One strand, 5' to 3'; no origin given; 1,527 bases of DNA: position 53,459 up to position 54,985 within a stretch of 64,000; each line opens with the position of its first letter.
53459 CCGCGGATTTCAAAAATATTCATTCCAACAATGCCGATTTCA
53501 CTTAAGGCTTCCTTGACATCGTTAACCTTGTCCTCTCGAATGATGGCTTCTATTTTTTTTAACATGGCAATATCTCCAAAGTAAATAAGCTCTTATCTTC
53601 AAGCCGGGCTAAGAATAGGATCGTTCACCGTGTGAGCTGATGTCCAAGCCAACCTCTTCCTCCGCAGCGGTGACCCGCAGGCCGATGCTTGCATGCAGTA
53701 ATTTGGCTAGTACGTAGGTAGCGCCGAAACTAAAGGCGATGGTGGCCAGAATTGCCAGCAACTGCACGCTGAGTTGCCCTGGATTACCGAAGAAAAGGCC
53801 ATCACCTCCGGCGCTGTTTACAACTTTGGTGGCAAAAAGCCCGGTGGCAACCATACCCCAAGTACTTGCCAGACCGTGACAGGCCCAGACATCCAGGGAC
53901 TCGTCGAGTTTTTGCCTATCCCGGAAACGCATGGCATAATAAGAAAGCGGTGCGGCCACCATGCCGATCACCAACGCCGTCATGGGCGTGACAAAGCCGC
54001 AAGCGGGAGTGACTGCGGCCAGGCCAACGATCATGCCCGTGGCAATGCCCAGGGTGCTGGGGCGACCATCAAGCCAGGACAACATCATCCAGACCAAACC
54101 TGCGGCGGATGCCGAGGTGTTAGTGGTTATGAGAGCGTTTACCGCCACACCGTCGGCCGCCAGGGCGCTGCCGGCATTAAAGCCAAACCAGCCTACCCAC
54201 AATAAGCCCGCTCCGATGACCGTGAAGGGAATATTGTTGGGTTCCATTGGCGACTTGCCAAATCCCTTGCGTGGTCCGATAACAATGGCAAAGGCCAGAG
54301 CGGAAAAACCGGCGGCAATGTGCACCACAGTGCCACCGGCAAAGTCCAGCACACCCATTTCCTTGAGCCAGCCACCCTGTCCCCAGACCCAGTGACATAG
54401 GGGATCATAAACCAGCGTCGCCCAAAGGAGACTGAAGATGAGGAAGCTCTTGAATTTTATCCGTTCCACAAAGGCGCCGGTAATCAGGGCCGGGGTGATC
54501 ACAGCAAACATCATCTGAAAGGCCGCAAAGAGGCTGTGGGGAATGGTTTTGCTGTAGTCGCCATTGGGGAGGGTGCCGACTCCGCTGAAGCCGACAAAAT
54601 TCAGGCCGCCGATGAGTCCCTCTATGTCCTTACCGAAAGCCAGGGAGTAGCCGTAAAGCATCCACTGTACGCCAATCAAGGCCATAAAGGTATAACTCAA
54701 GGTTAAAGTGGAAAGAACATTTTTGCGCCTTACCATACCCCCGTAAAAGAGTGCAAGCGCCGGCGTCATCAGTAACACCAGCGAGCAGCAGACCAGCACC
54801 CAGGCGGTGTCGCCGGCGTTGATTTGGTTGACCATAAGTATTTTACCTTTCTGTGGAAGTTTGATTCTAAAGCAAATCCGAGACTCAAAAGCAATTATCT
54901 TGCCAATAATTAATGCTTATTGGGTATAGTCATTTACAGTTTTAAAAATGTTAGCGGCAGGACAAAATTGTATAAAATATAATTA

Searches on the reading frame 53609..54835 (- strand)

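Call 77: search_protein_families(library=pfam, proteins=[window:53609-54835:-], max_evalue=0.00001)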
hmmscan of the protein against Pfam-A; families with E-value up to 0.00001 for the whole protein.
window:53609-54835:- (408 aa): 1 family
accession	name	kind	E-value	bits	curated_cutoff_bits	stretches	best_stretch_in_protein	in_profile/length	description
PF00909.26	Ammonium_transp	-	7.2e-127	423.8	23.2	1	11-407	1-399/399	Ammonium Transporter Family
